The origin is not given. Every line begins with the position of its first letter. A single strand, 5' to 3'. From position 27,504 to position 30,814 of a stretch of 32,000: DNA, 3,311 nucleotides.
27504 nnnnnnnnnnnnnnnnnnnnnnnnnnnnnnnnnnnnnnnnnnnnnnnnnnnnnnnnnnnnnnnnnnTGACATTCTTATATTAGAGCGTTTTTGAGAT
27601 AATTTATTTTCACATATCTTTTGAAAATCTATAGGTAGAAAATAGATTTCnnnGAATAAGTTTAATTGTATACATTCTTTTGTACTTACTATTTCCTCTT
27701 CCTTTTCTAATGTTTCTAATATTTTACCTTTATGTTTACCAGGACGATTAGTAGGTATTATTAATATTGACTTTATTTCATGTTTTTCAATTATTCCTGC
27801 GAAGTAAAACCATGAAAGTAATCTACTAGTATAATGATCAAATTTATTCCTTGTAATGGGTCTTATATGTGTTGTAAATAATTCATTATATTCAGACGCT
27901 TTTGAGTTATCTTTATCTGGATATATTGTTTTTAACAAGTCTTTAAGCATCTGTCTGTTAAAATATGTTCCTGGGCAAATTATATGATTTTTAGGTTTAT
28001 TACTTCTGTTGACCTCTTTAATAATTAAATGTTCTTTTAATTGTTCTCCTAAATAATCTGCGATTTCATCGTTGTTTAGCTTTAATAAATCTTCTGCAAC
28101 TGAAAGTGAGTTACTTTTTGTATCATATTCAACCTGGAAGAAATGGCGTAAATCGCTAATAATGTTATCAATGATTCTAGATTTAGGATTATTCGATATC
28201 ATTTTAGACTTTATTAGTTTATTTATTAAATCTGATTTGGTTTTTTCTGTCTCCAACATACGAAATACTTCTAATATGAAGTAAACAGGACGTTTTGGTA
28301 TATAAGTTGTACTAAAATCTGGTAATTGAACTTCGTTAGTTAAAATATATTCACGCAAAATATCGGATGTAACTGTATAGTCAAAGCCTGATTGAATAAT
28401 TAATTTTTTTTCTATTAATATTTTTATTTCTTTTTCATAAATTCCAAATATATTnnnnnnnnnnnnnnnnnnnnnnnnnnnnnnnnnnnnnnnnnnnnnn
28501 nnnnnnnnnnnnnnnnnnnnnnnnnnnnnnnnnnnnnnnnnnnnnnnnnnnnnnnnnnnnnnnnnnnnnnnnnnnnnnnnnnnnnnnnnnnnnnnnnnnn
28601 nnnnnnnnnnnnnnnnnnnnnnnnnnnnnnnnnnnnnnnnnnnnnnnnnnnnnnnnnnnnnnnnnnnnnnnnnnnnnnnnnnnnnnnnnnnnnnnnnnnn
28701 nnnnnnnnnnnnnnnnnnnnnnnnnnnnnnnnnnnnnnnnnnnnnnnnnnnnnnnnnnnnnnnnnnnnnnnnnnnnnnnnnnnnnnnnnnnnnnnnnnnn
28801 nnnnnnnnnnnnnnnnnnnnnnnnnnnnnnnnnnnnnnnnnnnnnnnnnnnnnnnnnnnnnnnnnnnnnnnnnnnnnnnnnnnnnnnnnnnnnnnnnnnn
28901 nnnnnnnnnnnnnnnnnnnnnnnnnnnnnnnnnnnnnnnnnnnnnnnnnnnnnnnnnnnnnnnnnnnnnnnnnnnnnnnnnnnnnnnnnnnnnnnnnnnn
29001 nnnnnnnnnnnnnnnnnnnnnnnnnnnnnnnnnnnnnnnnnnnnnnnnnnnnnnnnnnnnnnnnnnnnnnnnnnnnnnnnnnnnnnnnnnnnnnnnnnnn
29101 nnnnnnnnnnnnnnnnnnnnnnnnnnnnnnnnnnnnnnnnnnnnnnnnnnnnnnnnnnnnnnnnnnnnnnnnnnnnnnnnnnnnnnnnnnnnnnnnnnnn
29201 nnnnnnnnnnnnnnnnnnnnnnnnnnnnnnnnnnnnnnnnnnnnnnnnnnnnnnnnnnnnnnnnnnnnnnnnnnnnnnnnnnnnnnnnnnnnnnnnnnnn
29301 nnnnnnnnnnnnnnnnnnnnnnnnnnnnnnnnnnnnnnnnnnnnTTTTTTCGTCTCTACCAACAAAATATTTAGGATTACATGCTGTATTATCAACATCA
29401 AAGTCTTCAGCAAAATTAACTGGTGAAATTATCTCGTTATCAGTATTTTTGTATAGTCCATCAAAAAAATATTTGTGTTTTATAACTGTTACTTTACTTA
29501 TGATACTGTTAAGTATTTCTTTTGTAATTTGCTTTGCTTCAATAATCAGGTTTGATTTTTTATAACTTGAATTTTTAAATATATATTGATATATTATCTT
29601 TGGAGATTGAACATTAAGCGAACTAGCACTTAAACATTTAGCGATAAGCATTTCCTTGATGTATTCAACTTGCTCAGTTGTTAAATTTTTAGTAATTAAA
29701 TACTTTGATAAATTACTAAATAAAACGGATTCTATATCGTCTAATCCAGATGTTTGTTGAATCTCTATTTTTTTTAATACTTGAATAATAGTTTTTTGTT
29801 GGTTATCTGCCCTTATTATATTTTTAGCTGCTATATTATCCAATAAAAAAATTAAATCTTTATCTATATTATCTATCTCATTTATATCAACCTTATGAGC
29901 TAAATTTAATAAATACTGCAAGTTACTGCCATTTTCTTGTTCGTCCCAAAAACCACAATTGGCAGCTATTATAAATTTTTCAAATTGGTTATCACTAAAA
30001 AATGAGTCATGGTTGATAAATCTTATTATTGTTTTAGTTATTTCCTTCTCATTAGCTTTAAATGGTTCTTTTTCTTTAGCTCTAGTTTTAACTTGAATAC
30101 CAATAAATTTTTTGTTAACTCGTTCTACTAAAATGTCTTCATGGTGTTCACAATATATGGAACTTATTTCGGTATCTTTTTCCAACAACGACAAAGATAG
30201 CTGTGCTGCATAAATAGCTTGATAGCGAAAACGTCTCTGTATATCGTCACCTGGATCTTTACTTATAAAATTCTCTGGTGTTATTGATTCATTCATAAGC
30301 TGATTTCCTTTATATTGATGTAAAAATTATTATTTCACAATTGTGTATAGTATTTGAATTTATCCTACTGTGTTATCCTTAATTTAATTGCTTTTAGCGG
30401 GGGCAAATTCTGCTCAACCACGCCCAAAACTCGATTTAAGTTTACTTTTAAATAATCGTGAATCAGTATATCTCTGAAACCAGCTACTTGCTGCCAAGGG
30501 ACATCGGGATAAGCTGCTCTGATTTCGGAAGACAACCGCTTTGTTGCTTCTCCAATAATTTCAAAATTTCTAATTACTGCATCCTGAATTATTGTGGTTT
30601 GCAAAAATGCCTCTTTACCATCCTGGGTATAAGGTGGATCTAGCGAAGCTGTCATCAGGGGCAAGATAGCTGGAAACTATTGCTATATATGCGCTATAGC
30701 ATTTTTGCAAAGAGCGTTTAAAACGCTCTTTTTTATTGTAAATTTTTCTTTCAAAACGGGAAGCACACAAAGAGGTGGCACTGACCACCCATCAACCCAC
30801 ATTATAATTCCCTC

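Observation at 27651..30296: AT-rich, apparently foreign 881-aa gene: Cap4/DUF4297-like nuclease fused to a STAND-type NTPase (compact Avs-like candidate)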

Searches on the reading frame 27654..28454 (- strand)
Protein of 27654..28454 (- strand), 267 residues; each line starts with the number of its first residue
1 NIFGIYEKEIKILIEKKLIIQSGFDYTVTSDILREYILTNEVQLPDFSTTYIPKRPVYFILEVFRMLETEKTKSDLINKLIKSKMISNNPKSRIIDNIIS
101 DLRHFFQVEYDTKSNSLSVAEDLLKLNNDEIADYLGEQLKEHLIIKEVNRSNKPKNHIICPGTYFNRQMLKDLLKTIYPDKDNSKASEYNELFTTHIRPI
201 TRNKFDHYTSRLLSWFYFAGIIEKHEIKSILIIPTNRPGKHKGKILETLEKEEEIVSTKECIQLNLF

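Call 53: predict_structure(alignment_id=A5)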
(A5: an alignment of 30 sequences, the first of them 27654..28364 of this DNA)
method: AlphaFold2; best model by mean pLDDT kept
length: 237 residues; sequences in the alignment: 30
mean_pLDDT: 75.0   pTM: 0.68
mean pLDDT of the five models: 75.0, 74.4, 74.1, 73.9, 73.8
residues with pLDDT >= 90: 113; 70-90: 32; 50-70: 37; < 50: 55
segments of 3 or more residues with pLDDT < 50: 153-168, 195-201, 206-237
pLDDT, mean of each block of 10 residues (from residue 1): 70 72 94 96 96 93 94 95 95 94 93 89 62 78 88 48 44 85 91 56 46 37 38 35
secondary structure, 60 per line:
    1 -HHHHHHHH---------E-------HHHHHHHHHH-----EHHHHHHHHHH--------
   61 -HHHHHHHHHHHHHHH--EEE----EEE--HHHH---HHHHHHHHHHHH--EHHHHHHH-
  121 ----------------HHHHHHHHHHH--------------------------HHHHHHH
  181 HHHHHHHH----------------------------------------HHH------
elements in order: H2-9 H27-36 H43-52 H62-76 E79-81 E86-88 H91-94 H98-109 H113-119 H137-147 H174-188

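Call 56: fold_search(model_id=the predicted structure, library=pdb)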
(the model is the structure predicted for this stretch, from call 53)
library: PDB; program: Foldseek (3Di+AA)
matches with E <= 10: 355; with E <= 0.001: 0
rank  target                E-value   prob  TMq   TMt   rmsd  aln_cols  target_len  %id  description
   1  4mtd_C                2.6e-01  0.96  0.23  0.35  12.1        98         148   15  Zinc Uptake Regulator Complexed With Zinc AND DNA (released 2014-11-05)
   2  9lac_B                3.8e-01  0.44  0.20  0.15   8.8       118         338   13  Comparative analysis of functions and catalytic mechanisms of methyltransferases involved in anthracycline biosynthesi (released 2026-01-07)
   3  4mtd_B                4.4e-01  0.91  0.23  0.34  12.1        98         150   15  Zinc Uptake Regulator Complexed With Zinc AND DNA (released 2014-11-05)
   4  9c5g_A                4.4e-01  0.23  0.20  0.17  14.4       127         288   18  Structure of R. leguminosarum CapW bound to single-stranded DNA (released 2024-10-30)
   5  3o6b_D                5.5e-01  0.96  0.23  0.67   3.0        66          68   14  A Dual E3 Mechanism for Rub1 Ligation to Cdc53: Dcn1(P)-Cdc53(WHB) low resolution (released 2010-09-15)
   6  1qzz                  5.5e-01  0.44  0.22  0.16   7.9       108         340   11  Crystal structure of aclacinomycin-10-hydroxylase (RdmB) in complex with S-adenosyl-L-methionine (SAM) (released 2003-11-25)
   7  5y8t_B                5.8e-01  0.51  0.23  0.30  10.4       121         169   13  Crystal structure of Bacillus subtilis PadR in complex with p-coumaric acid (released 2017-11-29)
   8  5lhc_A                6.9e-01  0.18  0.27  0.13  15.9       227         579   13  The structure of D456A mutant of Nt.BspD6I nicking endonuclease at 0.24 nm resolution . (released 2017-08-16)
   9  5tjj_B                7.3e-01  0.60  0.23  0.22  11.7       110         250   17  Crystal structure of IcIR transcriptional regulator from Alicyclobacillus acidocaldarius (released 2016-10-26)
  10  3o6b_B                7.7e-01  0.90  0.24  0.66   3.5        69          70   14  A Dual E3 Mechanism for Rub1 Ligation to Cdc53: Dcn1(P)-Cdc53(WHB) low resolution (released 2010-09-15)
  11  6pax_A                7.7e-01  0.60  0.17  0.28   7.9        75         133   12  CRYSTAL STRUCTURE OF THE HUMAN PAX-6 PAIRED DOMAIN-DNA COMPLEX REVEALS A GENERAL MODEL FOR PAX PROTEIN-DNA INTERACTION (released 1999-07-13)
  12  2doa_MODEL_1_A        7.7e-01  0.44  0.22  0.45  14.1       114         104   16  Solution structure of the helical domain in human Eleven-nineteen lysine-rich leukemia protein ELL (released 2007-05-22)
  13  4mtd_D                8.1e-01  0.85  0.22  0.33  11.3        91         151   15  Zinc Uptake Regulator Complexed With Zinc AND DNA (released 2014-11-05)
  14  5f8e_C                8.6e-01  0.47  0.24  0.17   4.7        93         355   13  Rv2258c-SAH (released 2016-06-29)
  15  5f8f_B                8.6e-01  0.25  0.24  0.18  10.0       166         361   10  Rv2258c-SFG (released 2016-06-29)
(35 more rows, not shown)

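Call 88: search_protein_families(library=pfam, proteins=[window:27654-28454:-], max_evalue=5)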
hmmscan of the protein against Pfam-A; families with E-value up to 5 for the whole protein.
window:27654-28454:- (267 aa): 4 families
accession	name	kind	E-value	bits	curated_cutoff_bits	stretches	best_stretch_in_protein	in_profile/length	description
PF21610.2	FlgA_N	-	0.057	13.7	27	0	13-35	28-51/70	Flagellar protein FlgA, N-terminal domain-like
PF23109.1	ARCH_RTEL1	-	0.061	13.8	27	1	168-203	114-151/181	RTEL1 helicase, ARCH domain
PF03662.20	Glyco_hydro_79n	-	0.13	11.7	23.1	1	138-180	192-234/318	Glycosyl hydrolase family 79, N-terminal domain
PF16260.11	DUF4914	-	0.14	10.6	25.7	1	180-236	82-138/612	Domain of unknown function (DUF4914)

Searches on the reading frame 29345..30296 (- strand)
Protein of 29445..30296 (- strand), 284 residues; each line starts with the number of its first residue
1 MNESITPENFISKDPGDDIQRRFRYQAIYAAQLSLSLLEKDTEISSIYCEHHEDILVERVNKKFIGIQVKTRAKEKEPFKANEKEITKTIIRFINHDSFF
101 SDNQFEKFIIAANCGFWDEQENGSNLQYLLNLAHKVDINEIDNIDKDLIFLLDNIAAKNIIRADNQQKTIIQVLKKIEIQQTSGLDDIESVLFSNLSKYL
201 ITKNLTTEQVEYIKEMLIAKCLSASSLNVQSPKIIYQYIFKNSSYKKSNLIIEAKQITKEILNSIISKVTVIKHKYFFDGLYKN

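Call 18: find_homologous_proteins(query=window:29445-30296:-, max_evalue=0.00001)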
Query window:29445-30296:- (284 aa): 64 proteins with E <= 0.00001 among 856 candidates.
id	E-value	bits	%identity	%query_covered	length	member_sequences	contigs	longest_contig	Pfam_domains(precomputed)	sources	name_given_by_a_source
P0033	6.6e-74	267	51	95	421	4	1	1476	PF14130.13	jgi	jgi:hypothetical protein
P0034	9.9e-73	263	53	95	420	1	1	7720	PF14130.13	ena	-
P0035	6.9e-71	257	49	95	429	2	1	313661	PF14130.13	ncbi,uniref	ncbi:dsDNA nuclease domain-containing protein [Microcoleus sp. Pol7_A1]|uniref:dsDNA nuclease domain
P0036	1.3e-69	253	51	95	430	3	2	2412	PF14130.13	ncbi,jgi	jgi:hypothetical protein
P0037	6.9e-69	250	50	95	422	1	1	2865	PF14130.13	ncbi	-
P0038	7.3e-68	247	49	95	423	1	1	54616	PF14130.13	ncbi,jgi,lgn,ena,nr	ncbi:MAG: DUF4297 domain-containing protein [Aphanothece sp. CMT-3BRIN-NPC111]|jgi:hypothetical prot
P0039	6.8e-64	234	47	95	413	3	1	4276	PF14130.13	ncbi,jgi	jgi:hypothetical protein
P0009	2.7e-63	232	51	96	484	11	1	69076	PF14130.13,PF13191.13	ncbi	ncbi:DUF4297 domain-containing protein, partial [Dolichospermum sp. UHCC 0352]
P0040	5.3e-56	208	46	94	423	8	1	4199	PF14130.13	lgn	-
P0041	1.3e-54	204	44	95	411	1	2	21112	PF14130.13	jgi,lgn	-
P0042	3.5e-54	202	42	94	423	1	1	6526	PF14130.13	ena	-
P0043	2.7e-51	193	41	93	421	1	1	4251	PF14130.13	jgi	jgi:Cap4 dsDNA endonuclease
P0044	1.2e-50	191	40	93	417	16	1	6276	PF14130.13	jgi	jgi:hypothetical protein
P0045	1.3e-50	191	42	92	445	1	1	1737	PF05419.18,PF14130.13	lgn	-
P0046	1.4e-50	190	41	92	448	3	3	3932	PF05419.18,PF14130.13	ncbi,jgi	jgi:hypothetical protein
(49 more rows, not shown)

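Call 34: search_protein_families(library=padloc, proteins=[P0033], max_evalue=0.01)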
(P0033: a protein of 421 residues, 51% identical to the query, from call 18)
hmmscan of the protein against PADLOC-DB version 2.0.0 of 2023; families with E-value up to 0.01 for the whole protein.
P0033 (421 aa): 8 families
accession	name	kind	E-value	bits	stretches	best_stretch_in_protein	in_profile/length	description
PDLC03848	LmuA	-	2e-27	95.5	1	12-414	5-367/373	-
PDLC00260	LmuB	-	7e-12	43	1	14-219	12-228/388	DUF4297 domain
PDLC03849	LmuA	-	1.1e-11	43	1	16-123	17-135/370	-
PDLC00242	LmuA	-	1.5e-10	38.7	1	14-218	12-227/388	DUF4297 domain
PDLC00248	LmuA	-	3.4e-07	27.8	1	15-57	15-57/359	DUF4297 domain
PDLC00153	HamA1|HamA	-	2.3e-05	21.4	1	19-73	11-64/541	DUF1837 domain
PDLC00173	HamA1|HamA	-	0.00091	16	1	9-73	5-72/539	DUF1837 domain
PDLC00198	HamA2|HamA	-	0.0031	14.3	1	11-73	12-77/542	DUF1837 domain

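Call 49: find_encoding_contigs(protein=P0035, flank=6000, max_places=2)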
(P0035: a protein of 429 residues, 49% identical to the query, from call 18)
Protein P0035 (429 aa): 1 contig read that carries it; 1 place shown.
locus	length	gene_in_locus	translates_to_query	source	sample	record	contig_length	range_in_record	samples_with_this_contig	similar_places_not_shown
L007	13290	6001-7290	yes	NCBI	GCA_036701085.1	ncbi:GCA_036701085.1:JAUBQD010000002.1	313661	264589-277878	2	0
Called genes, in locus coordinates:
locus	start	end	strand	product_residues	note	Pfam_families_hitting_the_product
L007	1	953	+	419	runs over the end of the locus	PF05977:MFS_3, PF07690:MFS_1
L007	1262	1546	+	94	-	-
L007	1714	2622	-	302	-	PF25164:CoiA_N (weak), PF10544:T5orf172 (faint), PF13455:MUG113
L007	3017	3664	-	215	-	-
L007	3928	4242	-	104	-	PF12161:HsdM_N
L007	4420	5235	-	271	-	PF00589:Phage_integrase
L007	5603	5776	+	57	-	-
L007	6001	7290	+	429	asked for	PF14130:Cap4_nuclease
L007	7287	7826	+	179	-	-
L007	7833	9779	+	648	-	PF13476:AAA_23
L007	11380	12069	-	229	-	-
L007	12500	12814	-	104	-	PF11867:T1RH-like_C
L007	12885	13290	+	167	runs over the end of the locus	PF06527:TniQ (weak)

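Call 50: find_encoding_contigs(protein=P0038, flank=6000, max_places=2)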
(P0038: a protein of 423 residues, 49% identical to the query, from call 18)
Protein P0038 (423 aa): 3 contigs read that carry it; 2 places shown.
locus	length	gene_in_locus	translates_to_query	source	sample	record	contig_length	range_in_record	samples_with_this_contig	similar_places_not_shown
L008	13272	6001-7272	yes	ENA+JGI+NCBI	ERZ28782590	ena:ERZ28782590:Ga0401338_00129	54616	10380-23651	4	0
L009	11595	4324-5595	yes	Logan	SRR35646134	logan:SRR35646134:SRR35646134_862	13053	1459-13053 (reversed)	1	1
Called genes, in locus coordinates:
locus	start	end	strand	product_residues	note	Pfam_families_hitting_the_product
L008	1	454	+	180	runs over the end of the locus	PF08239:SH3_3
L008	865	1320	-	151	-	PF01475:FUR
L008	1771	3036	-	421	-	PF00140:Sigma70_r1_2, PF04542:Sigma70_r2, PF04539:Sigma70_r3, PF04545:Sigma70_r4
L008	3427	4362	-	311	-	PF01210:NAD_Gly3P_dh_N, PF07479:NAD_Gly3P_dh_C, PF20618:GPD_NAD_C_bact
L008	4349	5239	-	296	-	PF16881:LIAS_N (weak), PF04055:Radical_SAM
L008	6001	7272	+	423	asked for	PF14130:Cap4_nuclease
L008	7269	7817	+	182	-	-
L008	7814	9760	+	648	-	PF13476:AAA_23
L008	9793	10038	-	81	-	-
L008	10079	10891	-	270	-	PF00484:Pro_CA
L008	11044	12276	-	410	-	PF01385:OrfB_IS605, PF07282:Cas12f1-like_TNB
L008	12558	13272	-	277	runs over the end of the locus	PF00248:Aldo_ket_red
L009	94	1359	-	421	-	PF00140:Sigma70_r1_2, PF04542:Sigma70_r2, PF04539:Sigma70_r3, PF04545:Sigma70_r4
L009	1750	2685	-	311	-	PF01210:NAD_Gly3P_dh_N, PF07479:NAD_Gly3P_dh_C, PF20618:GPD_NAD_C_bact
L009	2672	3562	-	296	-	PF16881:LIAS_N (weak), PF04055:Radical_SAM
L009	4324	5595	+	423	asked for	PF14130:Cap4_nuclease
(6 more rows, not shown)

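Call 52: search_solved_structures(query=A6, max_evalue=0.01, show_alignments=2)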
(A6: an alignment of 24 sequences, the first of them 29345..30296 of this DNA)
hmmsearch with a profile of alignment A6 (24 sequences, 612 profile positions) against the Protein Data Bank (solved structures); distinct sequences matched with E-value up to 0.01: 0.

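Call 55: search_solved_structures(query=window:29487-30296:-, max_evalue=10, show_alignments=2)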
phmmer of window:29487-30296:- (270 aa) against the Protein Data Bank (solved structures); distinct sequences matched with E-value up to 10: 6.
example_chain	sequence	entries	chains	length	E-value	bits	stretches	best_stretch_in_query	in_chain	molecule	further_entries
4gmv_A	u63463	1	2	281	0.076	15.9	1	188-253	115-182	Ras-associated and pleckstrin homology domains-containing protein 1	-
4gn1_A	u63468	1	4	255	0.082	15.8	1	190-253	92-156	Ras-associated and pleckstrin homology domains-containing protein 1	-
9fql_A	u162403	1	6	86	0.48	13.3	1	170-242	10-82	E3 ubiquitin-protein ligase Mdm2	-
6hfa_A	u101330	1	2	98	0.53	13.2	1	169-242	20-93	E3 ubiquitin-protein ligase Mdm2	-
1xwd_C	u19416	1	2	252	2.4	11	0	121-163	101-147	Follicle stimulating hormone receptor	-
3chx_A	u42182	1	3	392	2.5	11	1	61-112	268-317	PmoB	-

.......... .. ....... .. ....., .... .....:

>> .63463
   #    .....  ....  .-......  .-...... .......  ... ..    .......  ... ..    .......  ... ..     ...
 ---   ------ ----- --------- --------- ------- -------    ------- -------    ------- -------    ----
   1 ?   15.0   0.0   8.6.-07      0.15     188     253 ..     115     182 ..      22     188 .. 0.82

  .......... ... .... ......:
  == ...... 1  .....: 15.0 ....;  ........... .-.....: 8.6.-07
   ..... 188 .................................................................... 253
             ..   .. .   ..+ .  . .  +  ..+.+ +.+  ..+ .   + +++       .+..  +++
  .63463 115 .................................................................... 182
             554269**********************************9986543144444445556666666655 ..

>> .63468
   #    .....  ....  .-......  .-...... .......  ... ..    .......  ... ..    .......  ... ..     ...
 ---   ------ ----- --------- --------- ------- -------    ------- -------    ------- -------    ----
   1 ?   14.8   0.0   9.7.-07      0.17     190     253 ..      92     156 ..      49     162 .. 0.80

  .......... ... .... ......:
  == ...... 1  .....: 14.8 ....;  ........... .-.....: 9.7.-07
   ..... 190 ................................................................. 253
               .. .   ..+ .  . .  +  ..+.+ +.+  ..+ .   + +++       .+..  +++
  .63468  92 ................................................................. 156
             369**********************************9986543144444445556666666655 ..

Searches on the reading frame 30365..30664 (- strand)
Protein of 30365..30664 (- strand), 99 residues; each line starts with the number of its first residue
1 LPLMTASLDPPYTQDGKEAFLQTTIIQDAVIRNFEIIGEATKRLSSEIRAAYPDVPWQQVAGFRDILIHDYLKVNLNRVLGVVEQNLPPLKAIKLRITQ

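Call 9: search_protein_families(library=pfam, proteins=[window:30365-30664:-], max_evalue=0.01)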
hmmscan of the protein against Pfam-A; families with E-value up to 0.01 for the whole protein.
window:30365-30664:- (99 aa): 1 family
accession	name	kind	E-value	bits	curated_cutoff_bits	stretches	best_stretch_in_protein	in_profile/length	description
PF01934.22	HepT-like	-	1.2e-24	86.8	23.5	1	13-93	12-116/120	Ribonuclease HepT-like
